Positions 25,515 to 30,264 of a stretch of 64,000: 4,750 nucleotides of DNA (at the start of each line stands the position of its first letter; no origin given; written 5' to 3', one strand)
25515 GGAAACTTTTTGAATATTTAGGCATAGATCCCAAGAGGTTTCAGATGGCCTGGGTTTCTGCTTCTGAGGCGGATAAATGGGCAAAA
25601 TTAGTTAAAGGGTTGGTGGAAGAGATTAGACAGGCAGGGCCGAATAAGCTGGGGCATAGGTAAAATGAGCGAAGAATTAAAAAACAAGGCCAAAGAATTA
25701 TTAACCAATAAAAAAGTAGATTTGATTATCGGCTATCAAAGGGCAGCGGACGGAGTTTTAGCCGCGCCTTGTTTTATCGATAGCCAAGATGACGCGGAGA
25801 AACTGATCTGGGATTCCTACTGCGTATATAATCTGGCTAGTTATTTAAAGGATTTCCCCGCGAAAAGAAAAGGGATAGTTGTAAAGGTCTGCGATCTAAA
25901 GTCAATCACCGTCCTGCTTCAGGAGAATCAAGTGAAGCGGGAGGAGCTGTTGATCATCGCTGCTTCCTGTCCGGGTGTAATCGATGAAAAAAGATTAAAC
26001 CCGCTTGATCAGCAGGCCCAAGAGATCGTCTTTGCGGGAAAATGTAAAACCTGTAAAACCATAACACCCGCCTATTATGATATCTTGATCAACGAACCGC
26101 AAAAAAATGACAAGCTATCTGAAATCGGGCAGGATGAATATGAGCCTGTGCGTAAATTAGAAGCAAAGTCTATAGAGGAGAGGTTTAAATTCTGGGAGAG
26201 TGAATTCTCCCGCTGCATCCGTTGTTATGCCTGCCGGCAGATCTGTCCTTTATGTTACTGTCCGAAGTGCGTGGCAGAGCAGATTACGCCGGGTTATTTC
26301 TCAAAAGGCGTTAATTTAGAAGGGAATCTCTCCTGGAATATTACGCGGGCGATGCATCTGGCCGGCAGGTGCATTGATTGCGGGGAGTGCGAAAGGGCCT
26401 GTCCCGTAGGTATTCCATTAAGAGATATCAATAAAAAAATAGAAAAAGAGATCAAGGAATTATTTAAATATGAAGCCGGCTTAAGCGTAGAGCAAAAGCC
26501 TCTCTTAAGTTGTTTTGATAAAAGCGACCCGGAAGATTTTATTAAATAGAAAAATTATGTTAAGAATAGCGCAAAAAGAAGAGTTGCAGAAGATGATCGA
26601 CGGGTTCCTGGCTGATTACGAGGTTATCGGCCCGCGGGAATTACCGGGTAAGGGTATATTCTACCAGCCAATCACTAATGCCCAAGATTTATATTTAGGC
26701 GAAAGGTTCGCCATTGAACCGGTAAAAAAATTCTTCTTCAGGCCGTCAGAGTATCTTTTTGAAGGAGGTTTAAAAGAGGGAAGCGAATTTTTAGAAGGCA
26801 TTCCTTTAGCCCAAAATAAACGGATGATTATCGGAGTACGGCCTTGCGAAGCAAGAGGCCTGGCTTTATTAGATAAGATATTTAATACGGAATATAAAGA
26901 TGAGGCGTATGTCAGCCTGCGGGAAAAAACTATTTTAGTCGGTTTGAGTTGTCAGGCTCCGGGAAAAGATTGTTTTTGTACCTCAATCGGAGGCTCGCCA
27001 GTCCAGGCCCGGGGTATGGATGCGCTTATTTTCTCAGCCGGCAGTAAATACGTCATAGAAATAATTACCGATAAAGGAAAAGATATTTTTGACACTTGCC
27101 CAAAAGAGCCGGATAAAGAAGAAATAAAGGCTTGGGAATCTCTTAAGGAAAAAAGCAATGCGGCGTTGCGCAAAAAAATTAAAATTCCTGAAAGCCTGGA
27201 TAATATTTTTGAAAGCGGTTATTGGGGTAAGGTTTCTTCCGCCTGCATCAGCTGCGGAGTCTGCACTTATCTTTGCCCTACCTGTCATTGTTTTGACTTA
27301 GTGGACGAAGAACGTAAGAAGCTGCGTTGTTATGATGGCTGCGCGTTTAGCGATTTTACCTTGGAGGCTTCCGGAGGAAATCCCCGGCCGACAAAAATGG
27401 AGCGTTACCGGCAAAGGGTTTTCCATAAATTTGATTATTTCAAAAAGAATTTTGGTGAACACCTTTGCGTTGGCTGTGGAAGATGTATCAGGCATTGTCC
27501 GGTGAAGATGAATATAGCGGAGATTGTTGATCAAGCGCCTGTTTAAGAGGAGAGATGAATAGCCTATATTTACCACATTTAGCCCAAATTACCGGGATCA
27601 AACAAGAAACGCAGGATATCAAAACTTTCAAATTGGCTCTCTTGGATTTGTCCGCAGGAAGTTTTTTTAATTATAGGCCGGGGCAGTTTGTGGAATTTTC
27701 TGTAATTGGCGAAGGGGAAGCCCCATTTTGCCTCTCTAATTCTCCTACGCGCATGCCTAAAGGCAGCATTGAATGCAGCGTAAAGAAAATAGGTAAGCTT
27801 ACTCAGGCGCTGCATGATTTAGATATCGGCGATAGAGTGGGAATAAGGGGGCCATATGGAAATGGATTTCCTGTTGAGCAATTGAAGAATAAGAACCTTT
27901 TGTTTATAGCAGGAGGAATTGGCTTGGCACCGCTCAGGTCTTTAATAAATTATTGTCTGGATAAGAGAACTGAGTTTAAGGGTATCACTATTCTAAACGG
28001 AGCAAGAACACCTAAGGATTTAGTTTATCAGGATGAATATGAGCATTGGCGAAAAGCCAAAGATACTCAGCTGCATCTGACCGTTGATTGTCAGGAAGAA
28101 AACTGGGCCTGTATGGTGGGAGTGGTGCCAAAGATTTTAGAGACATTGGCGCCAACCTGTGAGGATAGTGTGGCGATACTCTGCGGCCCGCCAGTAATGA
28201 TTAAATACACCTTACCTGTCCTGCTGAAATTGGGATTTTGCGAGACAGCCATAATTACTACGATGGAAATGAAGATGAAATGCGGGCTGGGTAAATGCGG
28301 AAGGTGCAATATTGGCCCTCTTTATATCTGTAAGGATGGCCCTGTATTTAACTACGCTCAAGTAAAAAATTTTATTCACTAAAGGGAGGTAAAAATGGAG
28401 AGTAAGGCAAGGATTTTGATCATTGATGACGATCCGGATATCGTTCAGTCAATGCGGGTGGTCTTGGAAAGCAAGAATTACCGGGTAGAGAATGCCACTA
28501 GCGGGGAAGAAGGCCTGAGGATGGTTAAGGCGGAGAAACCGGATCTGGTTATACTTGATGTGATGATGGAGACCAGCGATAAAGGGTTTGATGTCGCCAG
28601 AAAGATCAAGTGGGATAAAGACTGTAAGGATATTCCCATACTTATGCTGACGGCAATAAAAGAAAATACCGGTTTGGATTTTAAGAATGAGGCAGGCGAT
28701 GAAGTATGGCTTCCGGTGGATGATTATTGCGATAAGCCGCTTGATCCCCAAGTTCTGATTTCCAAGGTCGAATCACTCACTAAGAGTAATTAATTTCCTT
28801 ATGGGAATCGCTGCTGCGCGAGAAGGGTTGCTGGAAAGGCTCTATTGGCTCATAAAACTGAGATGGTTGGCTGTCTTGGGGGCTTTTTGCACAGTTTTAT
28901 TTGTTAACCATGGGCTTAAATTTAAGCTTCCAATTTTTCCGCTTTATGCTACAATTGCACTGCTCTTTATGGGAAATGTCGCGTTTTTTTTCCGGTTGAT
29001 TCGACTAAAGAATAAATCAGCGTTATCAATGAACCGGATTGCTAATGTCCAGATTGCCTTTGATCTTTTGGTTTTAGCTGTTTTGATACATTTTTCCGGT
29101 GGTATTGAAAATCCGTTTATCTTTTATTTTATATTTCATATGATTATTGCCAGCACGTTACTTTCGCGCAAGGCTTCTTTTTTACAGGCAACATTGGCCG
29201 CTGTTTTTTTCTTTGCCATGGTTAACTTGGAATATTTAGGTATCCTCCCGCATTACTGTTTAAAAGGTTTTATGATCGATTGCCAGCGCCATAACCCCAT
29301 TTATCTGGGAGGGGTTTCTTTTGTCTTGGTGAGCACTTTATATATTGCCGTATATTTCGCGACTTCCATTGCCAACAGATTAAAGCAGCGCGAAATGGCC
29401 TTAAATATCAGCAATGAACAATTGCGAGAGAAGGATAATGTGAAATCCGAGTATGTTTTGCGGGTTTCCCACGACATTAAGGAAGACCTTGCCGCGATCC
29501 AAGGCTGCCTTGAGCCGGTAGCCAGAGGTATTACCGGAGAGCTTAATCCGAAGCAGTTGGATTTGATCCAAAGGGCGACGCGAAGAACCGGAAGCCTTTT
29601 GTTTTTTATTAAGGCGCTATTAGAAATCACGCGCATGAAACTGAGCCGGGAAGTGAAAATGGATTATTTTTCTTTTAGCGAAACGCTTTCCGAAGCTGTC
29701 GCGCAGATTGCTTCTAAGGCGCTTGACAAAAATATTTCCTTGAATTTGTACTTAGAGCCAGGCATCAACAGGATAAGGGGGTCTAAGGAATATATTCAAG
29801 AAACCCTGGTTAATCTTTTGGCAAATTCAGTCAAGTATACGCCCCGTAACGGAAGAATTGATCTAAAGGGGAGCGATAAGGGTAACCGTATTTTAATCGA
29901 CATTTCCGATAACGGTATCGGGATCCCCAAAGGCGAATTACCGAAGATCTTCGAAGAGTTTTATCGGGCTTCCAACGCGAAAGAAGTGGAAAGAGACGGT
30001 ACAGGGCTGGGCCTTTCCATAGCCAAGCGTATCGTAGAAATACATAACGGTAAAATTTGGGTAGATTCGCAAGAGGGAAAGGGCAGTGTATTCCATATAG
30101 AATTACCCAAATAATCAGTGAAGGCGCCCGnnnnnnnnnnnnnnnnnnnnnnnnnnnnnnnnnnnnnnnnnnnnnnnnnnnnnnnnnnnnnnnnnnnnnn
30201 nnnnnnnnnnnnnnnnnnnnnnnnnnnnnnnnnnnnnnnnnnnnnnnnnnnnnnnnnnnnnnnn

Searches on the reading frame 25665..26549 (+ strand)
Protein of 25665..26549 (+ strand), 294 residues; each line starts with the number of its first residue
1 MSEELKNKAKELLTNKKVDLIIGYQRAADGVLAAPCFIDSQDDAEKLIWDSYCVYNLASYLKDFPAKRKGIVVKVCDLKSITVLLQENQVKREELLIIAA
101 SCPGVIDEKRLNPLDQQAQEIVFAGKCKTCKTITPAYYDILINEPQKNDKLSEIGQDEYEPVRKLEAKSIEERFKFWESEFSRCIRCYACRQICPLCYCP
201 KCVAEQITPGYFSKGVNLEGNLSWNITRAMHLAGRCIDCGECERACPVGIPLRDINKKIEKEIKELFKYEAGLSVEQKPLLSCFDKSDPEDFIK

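Call 70: search_protein_families(library=pfam, proteins=[window:25665-26549:+], max_evalue=0.0001)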
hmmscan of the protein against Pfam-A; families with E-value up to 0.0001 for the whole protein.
window:25665-26549:+ (294 aa): 7 families
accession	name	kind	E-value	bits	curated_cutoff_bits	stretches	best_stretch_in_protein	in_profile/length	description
PF12797.12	Fer4_2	-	4.5e-07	29.9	24.5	0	232-248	6-22/22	4Fe-4S binding domain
PF13187.11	Fer4_9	-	4.6e-07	30.2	27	0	200-249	9-50/52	4Fe-4S dicluster domain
PF00037.32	Fer4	-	8.9e-07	28.9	21.1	0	234-250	6-22/24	4Fe-4S binding domain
PF13183.11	Fer4_8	-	2.3e-06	28.5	27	1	181-250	2-68/68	4Fe-4S dicluster domain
PF13534.11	Fer4_17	-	3.3e-05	24.8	22.2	1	183-250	1-60/61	4Fe-4S dicluster domain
PF12838.12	Fer4_7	-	5.4e-05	24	27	0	183-250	1-52/52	4Fe-4S dicluster domain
PF12837.12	Fer4_6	-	7.8e-05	22.9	25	1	234-250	7-23/24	4Fe-4S binding domain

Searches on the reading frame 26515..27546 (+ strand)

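Call 70: search_protein_families(library=pfam, proteins=[window:26515-27546:+], max_evalue=0.0001)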
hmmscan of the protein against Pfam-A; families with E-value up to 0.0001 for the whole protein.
window:26515-27546:+ (343 aa): 6 families
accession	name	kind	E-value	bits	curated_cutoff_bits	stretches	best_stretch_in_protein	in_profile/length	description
PF17179.9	Fer4_22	-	2.2e-29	102.6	27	1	244-332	2-95/95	4Fe-4S dicluster domain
PF00037.32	Fer4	-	3.4e-07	30.2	21.1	0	317-330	7-20/24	4Fe-4S binding domain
PF14697.11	Fer4_21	-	5.7e-07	30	35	0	315-332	38-55/59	4Fe-4S dicluster domain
PF12838.12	Fer4_7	-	2.8e-06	28.1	27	0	244-331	2-51/52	4Fe-4S dicluster domain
PF13187.11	Fer4_9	-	3.7e-06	27.3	27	0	301-331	34-50/52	4Fe-4S dicluster domain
PF13534.11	Fer4_17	-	5.1e-05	24.2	22.2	0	218-255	25-57/61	4Fe-4S dicluster domain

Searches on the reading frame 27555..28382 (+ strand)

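Call 70: search_protein_families(library=pfam, proteins=[window:27555-28382:+], max_evalue=0.0001)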
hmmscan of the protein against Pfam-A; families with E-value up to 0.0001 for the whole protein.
window:27555-28382:+ (275 aa): 3 families
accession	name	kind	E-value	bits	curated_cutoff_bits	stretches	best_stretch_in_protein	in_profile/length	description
PF00175.26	NAD_binding_1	-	2e-16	61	22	1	117-219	1-107/109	Oxidoreductase NAD-binding domain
PF10418.14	DHODB_Fe-S_bind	-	6.8e-10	39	23.9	1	238-270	1-40/41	Iron-sulfur cluster binding domain of dihydroorotate dehydrogenase B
PF00970.30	FAD_binding_6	-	5.8e-06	27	21.1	1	11-103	3-96/99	Oxidoreductase FAD-binding domain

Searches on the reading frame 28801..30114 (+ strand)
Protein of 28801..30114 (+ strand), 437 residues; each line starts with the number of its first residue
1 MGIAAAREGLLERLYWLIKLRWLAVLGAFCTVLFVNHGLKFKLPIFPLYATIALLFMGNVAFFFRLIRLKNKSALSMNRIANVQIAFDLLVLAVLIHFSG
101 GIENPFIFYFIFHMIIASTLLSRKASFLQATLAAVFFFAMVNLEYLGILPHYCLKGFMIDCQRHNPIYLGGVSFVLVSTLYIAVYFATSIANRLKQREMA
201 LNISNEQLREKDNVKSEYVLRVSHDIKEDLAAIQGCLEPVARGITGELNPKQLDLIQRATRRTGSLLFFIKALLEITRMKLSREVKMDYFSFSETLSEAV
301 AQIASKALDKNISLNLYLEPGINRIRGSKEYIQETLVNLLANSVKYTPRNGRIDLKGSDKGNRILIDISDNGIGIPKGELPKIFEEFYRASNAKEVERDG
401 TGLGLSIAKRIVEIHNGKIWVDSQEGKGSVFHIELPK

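Call 70: search_protein_families(library=pfam, proteins=[window:28801-30114:+], max_evalue=0.0001)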
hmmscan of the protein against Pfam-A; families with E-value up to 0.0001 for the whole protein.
window:28801-30114:+ (437 aa): 3 families
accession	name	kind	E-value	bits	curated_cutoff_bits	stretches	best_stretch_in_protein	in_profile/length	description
PF02518.31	HATPase_c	-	4.9e-29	101.4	26.4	1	330-436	4-108/111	Histidine kinase-, DNA gyrase B-, and HSP90-like ATPase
PF25323.1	6TM_PilS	-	2.5e-09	37.5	27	1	9-198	6-186/189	PilS-like transmembrane domain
PF00512.31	HisKA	-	7.5e-05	23.2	26.9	0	217-279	4-63/66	His Kinase A (phospho-acceptor) domain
